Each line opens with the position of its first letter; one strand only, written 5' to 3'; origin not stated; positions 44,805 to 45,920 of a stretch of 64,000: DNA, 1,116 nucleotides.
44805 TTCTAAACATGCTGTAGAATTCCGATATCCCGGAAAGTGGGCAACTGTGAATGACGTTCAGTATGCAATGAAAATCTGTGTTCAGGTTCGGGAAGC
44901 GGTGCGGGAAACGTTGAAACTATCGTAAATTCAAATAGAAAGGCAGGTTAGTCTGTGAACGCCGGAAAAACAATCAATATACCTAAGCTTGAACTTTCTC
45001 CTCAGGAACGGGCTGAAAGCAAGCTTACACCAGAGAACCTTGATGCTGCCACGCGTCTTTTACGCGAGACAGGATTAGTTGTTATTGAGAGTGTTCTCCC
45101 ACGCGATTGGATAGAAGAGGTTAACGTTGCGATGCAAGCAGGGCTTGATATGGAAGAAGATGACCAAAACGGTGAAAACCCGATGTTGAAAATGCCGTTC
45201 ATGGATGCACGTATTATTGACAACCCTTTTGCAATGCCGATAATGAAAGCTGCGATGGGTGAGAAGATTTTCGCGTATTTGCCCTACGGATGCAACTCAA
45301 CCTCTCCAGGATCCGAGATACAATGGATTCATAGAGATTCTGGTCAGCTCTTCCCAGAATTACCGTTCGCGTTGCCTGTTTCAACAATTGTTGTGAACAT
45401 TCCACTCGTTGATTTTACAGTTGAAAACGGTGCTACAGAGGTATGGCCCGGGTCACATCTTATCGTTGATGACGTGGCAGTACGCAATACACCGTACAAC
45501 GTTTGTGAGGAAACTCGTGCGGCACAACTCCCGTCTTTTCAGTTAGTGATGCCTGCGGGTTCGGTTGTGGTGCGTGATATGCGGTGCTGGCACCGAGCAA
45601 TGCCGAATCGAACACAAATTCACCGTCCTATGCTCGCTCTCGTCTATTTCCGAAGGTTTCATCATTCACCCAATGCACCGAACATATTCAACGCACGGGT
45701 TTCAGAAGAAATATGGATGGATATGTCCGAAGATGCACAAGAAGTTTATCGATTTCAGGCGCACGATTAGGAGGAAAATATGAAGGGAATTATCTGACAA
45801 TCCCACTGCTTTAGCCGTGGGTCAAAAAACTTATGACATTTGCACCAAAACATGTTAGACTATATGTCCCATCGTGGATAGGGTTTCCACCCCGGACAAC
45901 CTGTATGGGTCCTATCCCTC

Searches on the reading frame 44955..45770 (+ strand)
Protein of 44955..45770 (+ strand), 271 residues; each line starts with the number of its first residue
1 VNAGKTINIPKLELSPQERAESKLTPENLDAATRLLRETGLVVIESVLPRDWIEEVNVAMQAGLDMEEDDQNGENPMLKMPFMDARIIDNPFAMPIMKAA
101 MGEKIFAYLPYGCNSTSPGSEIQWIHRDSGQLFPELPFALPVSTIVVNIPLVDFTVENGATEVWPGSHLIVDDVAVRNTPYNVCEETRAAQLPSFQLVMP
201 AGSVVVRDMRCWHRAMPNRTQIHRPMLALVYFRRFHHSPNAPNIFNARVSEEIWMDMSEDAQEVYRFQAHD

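Call 43: find_encoding_contigs(protein=window:44955-45770:+, flank=2500, max_places=8)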
Protein window:44955-45770:+ (271 aa): 2 contigs read that carry it; 1 place shown.
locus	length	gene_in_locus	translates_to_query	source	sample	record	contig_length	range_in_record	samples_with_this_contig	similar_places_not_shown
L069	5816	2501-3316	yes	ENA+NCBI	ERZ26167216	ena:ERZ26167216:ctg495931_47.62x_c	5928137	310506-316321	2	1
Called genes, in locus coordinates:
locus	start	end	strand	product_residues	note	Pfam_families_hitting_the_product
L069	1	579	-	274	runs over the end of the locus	PF13385:Laminin_G_3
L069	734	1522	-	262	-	PF05721:PhyH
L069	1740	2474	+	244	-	PF01909:NTP_transf_2, PF18765:Polbeta, PF05168:HEPN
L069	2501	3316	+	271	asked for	PF05721:PhyH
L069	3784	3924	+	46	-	-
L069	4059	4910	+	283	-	-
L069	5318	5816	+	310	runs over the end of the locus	-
